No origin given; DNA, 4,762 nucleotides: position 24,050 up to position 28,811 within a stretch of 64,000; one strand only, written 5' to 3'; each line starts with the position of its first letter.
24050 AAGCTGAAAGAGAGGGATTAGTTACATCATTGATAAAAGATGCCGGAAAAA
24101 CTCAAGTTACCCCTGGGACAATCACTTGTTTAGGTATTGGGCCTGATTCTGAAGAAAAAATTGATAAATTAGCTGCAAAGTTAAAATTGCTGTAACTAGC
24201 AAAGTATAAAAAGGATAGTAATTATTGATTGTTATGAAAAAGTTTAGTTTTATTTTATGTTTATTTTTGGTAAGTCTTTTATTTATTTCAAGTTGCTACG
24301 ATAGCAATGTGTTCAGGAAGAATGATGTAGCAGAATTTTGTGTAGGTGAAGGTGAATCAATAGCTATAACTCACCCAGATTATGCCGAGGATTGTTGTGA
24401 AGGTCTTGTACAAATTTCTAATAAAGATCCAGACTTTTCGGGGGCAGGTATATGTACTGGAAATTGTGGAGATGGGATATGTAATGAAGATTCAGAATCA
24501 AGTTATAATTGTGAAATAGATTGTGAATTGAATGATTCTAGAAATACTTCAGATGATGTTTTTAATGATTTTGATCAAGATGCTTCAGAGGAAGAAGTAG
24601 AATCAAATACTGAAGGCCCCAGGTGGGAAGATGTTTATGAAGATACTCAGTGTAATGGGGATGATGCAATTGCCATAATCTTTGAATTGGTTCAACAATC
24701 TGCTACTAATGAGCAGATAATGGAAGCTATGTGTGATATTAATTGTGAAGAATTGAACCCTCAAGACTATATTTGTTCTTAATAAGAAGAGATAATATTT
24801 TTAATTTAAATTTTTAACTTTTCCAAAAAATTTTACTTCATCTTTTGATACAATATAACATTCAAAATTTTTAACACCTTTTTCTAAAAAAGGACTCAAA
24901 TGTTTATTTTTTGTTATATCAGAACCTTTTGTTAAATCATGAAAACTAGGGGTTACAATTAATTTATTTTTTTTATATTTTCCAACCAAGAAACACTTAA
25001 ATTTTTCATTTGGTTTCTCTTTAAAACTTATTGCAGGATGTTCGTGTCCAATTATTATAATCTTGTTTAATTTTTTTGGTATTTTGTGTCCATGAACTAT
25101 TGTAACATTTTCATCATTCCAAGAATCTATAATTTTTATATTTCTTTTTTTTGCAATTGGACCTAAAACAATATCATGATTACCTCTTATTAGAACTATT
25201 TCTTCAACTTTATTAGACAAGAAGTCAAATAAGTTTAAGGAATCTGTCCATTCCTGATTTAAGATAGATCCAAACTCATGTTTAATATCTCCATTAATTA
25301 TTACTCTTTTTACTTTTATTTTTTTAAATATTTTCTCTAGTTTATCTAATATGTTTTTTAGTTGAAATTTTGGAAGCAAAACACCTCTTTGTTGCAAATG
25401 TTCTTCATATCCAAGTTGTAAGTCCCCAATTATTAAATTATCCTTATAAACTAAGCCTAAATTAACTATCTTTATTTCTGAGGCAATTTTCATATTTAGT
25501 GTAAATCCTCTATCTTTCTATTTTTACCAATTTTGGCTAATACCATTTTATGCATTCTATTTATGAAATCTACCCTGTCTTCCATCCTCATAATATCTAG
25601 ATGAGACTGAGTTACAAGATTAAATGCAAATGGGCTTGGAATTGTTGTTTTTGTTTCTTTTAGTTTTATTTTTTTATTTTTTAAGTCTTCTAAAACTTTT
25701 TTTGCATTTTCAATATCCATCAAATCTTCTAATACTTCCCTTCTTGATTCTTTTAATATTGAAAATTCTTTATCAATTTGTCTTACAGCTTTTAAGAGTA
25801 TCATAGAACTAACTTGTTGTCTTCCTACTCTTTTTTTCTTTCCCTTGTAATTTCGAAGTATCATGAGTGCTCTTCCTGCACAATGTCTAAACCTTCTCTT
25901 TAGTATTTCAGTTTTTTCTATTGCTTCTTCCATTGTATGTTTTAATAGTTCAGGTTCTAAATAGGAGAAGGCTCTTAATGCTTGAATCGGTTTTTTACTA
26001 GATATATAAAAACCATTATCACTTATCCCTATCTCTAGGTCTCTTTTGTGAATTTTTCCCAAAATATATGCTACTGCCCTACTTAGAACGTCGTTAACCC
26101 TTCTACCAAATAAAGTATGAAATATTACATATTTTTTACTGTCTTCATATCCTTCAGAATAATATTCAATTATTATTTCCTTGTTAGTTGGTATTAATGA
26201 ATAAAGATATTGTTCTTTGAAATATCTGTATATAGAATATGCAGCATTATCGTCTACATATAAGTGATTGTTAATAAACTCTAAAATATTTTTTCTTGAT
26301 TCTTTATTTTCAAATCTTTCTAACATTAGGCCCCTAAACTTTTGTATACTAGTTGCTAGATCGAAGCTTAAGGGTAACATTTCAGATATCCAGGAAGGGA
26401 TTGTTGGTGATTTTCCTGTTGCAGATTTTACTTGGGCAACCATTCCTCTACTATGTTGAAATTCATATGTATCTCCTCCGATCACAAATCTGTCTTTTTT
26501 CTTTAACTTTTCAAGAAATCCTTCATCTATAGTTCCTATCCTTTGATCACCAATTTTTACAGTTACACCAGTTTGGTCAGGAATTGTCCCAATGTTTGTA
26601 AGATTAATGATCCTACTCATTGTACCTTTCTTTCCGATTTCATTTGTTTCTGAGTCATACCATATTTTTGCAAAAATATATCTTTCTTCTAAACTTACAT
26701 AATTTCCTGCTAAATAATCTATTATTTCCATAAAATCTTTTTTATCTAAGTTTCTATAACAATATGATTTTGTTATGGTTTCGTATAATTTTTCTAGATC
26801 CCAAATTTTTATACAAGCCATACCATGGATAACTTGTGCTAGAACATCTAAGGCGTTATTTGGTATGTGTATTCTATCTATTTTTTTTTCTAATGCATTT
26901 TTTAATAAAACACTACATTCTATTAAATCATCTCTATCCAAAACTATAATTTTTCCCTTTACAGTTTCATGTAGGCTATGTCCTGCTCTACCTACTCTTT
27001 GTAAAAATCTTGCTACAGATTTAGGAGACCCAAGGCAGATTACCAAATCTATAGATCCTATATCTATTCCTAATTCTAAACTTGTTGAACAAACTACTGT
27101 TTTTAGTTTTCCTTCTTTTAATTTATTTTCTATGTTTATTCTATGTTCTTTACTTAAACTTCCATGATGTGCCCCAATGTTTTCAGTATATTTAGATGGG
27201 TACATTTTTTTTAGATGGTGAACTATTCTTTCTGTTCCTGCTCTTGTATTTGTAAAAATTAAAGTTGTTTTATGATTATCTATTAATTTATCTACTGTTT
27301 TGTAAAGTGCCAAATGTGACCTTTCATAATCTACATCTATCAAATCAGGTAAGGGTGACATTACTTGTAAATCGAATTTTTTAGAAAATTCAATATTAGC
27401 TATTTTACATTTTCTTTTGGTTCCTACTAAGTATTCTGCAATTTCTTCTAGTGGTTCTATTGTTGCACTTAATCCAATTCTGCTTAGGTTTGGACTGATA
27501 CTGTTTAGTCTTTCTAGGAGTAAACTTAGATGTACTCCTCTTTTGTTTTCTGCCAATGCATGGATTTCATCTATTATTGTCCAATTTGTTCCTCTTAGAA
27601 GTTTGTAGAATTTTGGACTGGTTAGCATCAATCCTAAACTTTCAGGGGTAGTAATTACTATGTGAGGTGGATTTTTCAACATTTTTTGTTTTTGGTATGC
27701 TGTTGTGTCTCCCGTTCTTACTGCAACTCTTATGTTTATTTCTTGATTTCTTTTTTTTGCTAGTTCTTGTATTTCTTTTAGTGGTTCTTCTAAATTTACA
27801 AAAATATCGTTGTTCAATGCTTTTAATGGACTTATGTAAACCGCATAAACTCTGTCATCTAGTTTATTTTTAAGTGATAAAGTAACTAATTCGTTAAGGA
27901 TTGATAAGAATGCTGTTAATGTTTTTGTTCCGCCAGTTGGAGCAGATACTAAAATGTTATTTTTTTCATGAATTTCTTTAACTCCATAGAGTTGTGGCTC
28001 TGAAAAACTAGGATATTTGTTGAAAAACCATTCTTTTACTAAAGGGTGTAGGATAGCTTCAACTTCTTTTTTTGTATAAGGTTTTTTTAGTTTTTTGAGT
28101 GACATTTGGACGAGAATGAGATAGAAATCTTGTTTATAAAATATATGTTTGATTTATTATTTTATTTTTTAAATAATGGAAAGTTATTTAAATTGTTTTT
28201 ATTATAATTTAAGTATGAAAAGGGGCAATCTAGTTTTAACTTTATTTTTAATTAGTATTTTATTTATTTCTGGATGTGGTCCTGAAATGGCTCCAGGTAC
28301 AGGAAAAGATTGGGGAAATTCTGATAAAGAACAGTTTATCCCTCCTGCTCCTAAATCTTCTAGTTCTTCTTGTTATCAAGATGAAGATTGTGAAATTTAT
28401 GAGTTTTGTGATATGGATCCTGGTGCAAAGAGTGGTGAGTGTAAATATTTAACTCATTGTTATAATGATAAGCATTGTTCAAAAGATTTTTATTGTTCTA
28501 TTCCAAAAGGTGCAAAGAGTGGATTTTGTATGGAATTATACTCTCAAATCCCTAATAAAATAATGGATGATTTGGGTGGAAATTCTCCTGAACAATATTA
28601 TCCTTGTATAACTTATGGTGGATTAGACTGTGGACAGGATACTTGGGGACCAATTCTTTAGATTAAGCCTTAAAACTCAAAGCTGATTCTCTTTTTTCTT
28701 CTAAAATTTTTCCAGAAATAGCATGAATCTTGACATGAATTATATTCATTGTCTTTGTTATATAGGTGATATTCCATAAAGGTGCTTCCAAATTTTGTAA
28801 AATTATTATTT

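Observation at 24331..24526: A 196-bp stretch is perfectly identical between two otherwise different lipoprotein genes, indicating module shuffling or gene conversion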

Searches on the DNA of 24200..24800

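Call 78: search_rna_families(source=window, start=24200, end=24800, threshold=evalue, max_evalue=1)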
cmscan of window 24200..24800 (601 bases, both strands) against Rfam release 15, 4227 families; matches with E-value up to 1: 0.
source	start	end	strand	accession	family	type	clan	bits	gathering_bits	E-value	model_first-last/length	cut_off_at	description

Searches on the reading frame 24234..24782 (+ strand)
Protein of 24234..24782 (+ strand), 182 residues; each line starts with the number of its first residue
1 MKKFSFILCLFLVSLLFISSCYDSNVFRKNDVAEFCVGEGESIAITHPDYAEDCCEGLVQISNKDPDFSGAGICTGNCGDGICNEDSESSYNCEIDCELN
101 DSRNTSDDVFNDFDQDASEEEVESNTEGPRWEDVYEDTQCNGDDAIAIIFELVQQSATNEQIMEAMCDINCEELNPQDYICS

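Call 9: search_protein_families(library=pfam, proteins=[window:24234-24782:+], max_evalue=0.01)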
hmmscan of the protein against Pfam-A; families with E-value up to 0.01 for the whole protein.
window:24234-24782:+ (182 aa): 0 families

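Call 11: find_homologous_proteins(query=window:24234-24779:+)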
Query window:24234-24779:+ (182 aa): 2 proteins with E <= 0.001 among 25 candidates.
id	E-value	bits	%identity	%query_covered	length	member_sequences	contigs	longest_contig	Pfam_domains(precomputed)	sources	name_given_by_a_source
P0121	7.4e-117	406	100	100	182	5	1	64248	-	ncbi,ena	-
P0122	1.6e-19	89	59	36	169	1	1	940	-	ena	-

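Call 15: find_encoding_contigs(protein=P0122, flank=2000, max_places=3)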
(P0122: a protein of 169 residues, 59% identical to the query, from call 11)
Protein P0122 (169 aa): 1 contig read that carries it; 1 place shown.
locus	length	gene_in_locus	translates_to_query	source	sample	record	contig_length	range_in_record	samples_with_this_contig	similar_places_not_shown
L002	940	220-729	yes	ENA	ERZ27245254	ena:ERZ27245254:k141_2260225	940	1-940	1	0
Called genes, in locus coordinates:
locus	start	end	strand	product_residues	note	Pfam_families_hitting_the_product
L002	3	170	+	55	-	?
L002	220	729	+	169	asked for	-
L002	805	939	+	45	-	?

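Call 79: find_encoding_contigs(protein=P0121, flank=10000, max_places=6)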
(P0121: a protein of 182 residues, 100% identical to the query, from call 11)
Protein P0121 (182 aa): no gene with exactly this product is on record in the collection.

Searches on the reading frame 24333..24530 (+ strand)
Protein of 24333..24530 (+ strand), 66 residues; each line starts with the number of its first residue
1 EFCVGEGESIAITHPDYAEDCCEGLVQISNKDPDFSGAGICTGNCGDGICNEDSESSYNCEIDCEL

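Call 32: find_related_loci(query=A1, collection=genome_contigs, flank=5000)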
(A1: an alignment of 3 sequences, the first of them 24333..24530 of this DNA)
Query A1 (66 aa) in genome_contigs; peptide patterns used: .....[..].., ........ (x = any residue, [..] = any of these).
28 stretches matched a pattern; 4 encode a relative of the query (tblastn E <= 1e-3); 4 distinct loci.
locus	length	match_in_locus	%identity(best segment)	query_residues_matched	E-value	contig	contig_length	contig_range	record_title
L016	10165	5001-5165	40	20-65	3e-6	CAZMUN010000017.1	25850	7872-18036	MAG TPA_asm: uncultured archaeon isolate SRP141376_co2_350 genome assembly, contig: NODE_4041_length_25850_cov_5.751347,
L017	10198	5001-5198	39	1-65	6e-6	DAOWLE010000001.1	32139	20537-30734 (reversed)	MAG TPA_asm: bacterium isolate CSMAG_2113 CSMAG_2113_k141_2645214_length_32139_cov_21.8476, whole genome shotgun sequenc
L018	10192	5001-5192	37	3-65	1e-4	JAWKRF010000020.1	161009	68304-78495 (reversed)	MAG: Polyangiaceae bacterium isolate AC1.156 AC1.156.fa-20, whole genome shotgun sequence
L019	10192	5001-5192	36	3-64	2e-4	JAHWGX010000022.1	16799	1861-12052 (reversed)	MAG: Candidatus Woesearchaeota archaeon isolate FT1_083 k127_20542201, whole genome shotgun sequence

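Call 33: find_related_loci(query=A1, collection=metagenome_contigs, flank=3000)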
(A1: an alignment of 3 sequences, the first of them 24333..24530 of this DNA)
Query A1 (66 aa) in metagenome_contigs; peptide patterns used: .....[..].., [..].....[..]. (x = any residue, [..] = any of these).
124 stretches matched a pattern; 1 encode a relative of the query (tblastn E <= 1e-3); 1 distinct loci.
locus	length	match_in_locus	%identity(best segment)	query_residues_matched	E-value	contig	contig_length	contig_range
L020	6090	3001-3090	53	3-31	7e-6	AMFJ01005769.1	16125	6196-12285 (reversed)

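Call 53: search_protein_representatives(alignment_id=A1)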
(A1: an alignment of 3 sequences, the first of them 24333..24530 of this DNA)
Query: 3 sequences, 169 profile positions. Proteins with E-value up to 0.001 (for the whole library): 231; up to 1e-10: 31; up to 1e-30: 3. The best 150 are listed.
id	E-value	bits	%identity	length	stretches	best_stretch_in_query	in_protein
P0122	8.7e-107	370.9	-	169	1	1-169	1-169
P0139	3.6e-40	154.1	-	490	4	27-96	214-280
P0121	1.8e-37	145.4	-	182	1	1-103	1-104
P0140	3.7e-29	118.3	-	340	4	30-92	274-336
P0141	1.9e-28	116.0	-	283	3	28-91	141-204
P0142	5.0e-27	111.3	-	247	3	29-97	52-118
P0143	6.8e-27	110.9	-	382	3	28-91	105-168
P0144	1.8e-23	99.8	-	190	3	31-92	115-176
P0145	5.5e-23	98.2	-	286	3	31-92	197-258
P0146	8.3e-21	91.1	-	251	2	10-93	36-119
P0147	3.1e-19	86.0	-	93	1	2-95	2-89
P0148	4.3e-18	82.3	-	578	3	29-97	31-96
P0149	4.6e-14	69.2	-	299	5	21-69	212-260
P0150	5.1e-14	69.0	-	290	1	30-92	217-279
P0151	9.7e-14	68.1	-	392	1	24-108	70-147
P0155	5.0e-13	65.8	-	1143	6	115-163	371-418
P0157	1.3e-12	64.5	-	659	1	27-91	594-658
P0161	1.2e-11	61.3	-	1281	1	8-94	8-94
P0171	1.7e-10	57.6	-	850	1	31-93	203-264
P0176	3.5e-10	56.5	-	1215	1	30-94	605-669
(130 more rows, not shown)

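Call 65: search_protein_families(library=pfam, proteins=[P0139, P0140, P0143, P0148, P0155, P0157, P0161, P0171, P0176, P0151], max_evalue=0.01)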
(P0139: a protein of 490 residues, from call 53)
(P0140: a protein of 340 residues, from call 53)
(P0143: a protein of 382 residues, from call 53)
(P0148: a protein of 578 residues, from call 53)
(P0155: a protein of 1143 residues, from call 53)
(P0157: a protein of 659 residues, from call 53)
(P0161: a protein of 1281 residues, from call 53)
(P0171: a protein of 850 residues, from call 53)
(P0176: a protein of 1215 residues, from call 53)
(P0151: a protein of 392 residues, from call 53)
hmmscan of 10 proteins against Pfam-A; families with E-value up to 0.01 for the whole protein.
P0139 (490 aa): 0 families

P0140 (340 aa): 1 family
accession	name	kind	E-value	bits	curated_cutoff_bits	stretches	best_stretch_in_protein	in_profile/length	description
PF03891.20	DUF333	-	2.7e-19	69.6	25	1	28-73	2-46/47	Domain of unknown function (DUF333)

P0143 (382 aa): 1 family
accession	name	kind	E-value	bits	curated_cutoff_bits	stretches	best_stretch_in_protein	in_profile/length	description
PF03891.20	DUF333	-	0.0089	16.7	25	0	26-55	9-46/47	Domain of unknown function (DUF333)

P0148 (578 aa): 0 families

P0155 (1143 aa): 8 families
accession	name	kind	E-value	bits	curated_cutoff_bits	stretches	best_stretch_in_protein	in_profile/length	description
PF12248.16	Methyltransf_FA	-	8.1e-36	123.3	24.2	6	487-583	6-107/140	Farnesoic acid 0-methyl transferase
PF05989.17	Chordopox_A35R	-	2.9e-10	40.8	27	0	850-889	130-168/174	Chordopoxvirus A35R protein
PF09343.15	DUF2460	-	3.4e-08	33.6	30.4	0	239-286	94-141/205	Conserved hypothetical protein 2217 (DUF2460)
PF17996.7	CE2_N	-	7.5e-08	32.9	27.9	0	48-96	12-58/108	Carbohydrate esterase 2 N-terminal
PF10517.14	DM13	-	2.8e-05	25.1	25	0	501-544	26-69/105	Electron transfer DM13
PF23560.1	GBD_Hemicentin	-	0.00057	20.2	27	0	711-742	17-49/100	Hemicentin galactose-binding domain-like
PF25004.1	DUF7782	-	0.0026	18.5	27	0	233-248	42-57/120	Domain of unknown function (DUF7782)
PF01918.27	Alba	-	0.0085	16.3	25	0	642-659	21-38/66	Alba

P0157 (659 aa): 3 families
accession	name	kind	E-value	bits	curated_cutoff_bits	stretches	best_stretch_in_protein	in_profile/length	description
PF18998.6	Flg_new_2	-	7.8e-21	74.3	23.6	2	301-351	16-71/73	Divergent InlB B-repeat domain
PF10342.15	Kre9_KNH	-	1.1e-09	39.3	24.6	1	427-507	1-89/94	Kre9/KNH-like N-terminal Ig-like domain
PF24681.1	Kelch_KLHDC2_KLHL20_DRC7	-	0.0078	16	50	0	34-143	73-190/221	KLHDC2/KLHL20/DRC7 Kelch-repeats domain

P0161 (1281 aa): 3 families
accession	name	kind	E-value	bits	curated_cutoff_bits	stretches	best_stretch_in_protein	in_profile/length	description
PF07648.20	Kazal_2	-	9.2e-07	29.3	22.8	1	339-376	3-48/48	Kazal-type serine protease inhibitor domain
PF01835.25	MG2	-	3.3e-06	27.8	32.8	0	244-318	6-81/96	MG2 domain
PF00050.26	Kazal_1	-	1.1e-05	25.8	21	1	337-374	7-47/49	Kazal-type serine protease inhibitor domain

P0171 (850 aa): 1 family
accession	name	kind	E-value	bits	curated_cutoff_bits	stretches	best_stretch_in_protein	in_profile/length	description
PF17957.7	Big_7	-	2.9e-05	25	24.1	1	268-301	2-37/70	Bacterial Ig domain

P0176 (1215 aa): 0 families

P0151 (392 aa): 2 families
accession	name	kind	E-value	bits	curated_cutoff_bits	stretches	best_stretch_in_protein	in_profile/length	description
PF03891.20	DUF333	-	1.1e-22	80.4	25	1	24-70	2-47/47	Domain of unknown function (DUF333)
PF00395.25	SLH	-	2.4e-21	75.8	20.8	2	142-182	2-44/44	S-layer homology domain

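Call 68: predict_structure(alignment_id=A3)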
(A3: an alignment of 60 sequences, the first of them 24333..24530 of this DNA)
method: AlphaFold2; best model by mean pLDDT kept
length: 66 residues; sequences in the alignment: 60
mean_pLDDT: 86.6   pTM: 0.67
mean pLDDT of the five models: 86.6, 86.5, 86.2, 85.7, 83.9
residues with pLDDT >= 90: 37; 70-90: 21; 50-70: 8; < 50: 0
segments of 3 or more residues with pLDDT < 50: none
pLDDT, mean of each block of 10 residues (from residue 1): 85 71 92 83 94 93 89
secondary structure, 60 per line:
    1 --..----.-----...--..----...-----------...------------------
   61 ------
elements in order: E26-28 E40-42

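Call 74: fold_search(model_id=the predicted structure, library=pdb)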
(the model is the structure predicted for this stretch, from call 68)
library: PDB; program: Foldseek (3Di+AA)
matches with E <= 10: 60; with E <= 0.001: 0
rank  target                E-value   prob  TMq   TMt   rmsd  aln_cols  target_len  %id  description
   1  1h59_B                2.2e-02  0.98  0.42  0.58   2.7        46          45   26  Complex of IGFBP-5 with IGF-I (released 2002-05-16)
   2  7wrq_B                1.3e-01  0.54  0.38  0.17  12.5        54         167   26  Structure of Human IGF1/IGFBP3/ALS Ternary Complex (released 2022-08-10)
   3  2h1z_MODEL_1_A        3.1e-01  0.69  0.41  0.61   3.2        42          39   12  Structure of a dual-target spider toxin (released 2007-05-22)
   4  6xyi_MODEL_1_A        3.8e-01  0.44  0.37  0.52   3.4        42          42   24  NMR solution structure of alpha-AnmTX- Ms11a-3 (Ms11a-3) (released 2021-02-10)
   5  2dsq_A                5.4e-01  0.54  0.42  0.32   2.8        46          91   20  Structural Basis for the Inhibition of Insulin-like Growth Factors by IGF Binding Proteins (released 2006-08-22)
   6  1wqj_B                5.8e-01  0.54  0.41  0.35   2.8        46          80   20  Structural Basis for the Regulation of Insulin-Like Growth Factors (IGFs) by IGF Binding Proteins (IGFBPs) (released 2005-03-01)
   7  2dsq_B                6.2e-01  0.54  0.42  0.33   2.7        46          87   20  Structural Basis for the Inhibition of Insulin-like Growth Factors by IGF Binding Proteins (released 2006-08-22)
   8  1kqh_MODEL_1_A        8.2e-01  0.21  0.30  0.46   4.4        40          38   20  NMR Solution Structure of the cis Pro30 Isomer of ACTX-Hi:OB4219 (released 2002-02-06)
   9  1v90_MODEL_1_A        8.8e-01  0.10  0.26  0.38   5.3        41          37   24  Solution structure by NMR means of delta-paluIT1-NH2 (released 2005-03-29)
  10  9unq_B                8.8e-01  0.06  0.24  0.04   7.9        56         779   20  native NMDA receptor-GluN1/N2A/2B in inactive state (released 2026-02-18)
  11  9c7c_B                9.4e-01  0.05  0.24  0.04   8.7        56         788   21  Diheteromeric GluN1/GluN2A (delM653) in nanodisc complexed with glycine, glutamate, and GNE-4123, open conformation (released 2025-09-24)
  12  2dsp_B                1.0e+00  0.28  0.36  0.28   3.2        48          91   19  Structural Basis for the Inhibition of Insulin-like Growth Factors by IGF Binding Proteins (released 2006-08-22)
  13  9c7r_B                1.1e+00  0.05  0.25  0.04   7.7        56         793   20  Diheteromeric GluN1/GluN2A (M817V) in digitonin complexed with glycine, glutamate, and GNE-4123 (released 2025-09-24)
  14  1cix_MODEL_1_A        1.2e+00  0.25  0.41  0.54   2.8        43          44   23  THREE-DIMENSIONAL STRUCTURE OF ANTIMICROBIAL PEPTIDE TACHYSTATIN A ISOLATED FROM HORSESHOE CRAB (released 2002-05-01)
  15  9unk_B                1.7e+00  0.04  0.26  0.04   7.8        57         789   16  native NMDA receptor-GluN1/N2B in the closed state (released 2026-02-18)
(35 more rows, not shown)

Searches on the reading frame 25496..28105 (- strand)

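Call 9: search_protein_families(library=pfam, proteins=[window:25496-28105:-], max_evalue=0.01)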
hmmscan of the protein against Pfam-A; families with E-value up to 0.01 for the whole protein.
window:25496-28105:- (869 aa): 5 families
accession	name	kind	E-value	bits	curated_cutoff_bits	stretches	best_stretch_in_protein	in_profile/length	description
PF08494.16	DEAD_assoc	-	9e-58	195.7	23.5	1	638-827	1-191/191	DEAD/H associated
PF19306.5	WH_Lhr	-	1.7e-31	109.3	27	1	406-567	5-166/168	Large helicase-related protein, winged helix domain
PF00270.35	DEAD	-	3.9e-29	102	26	1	38-220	4-165/167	DEAD/DEAH box helicase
PF00271.37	Helicase_C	-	9.2e-21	74.6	23.5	1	269-375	4-107/110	Helicase conserved C-terminal domain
PF04851.21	ResIII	-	3.9e-06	27.3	22.5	1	46-217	21-163/164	Type III restriction enzyme, res subunit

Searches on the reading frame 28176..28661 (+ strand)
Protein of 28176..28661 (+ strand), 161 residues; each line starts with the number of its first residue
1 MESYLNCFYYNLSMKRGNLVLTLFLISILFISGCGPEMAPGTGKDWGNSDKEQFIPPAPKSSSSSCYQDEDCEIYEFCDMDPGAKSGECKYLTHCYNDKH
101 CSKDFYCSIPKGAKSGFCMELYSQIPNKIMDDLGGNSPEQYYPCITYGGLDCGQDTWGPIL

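Call 9: search_protein_families(library=pfam, proteins=[window:28176-28661:+], max_evalue=0.01)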
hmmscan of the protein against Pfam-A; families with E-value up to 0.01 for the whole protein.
window:28176-28661:+ (161 aa): 1 family
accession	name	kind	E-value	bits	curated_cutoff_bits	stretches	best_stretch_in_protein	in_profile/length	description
PF04706.18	Dickkopf_N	-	0.00017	22.3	25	0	95-120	2-25/51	Dickkopf N-terminal cysteine-rich region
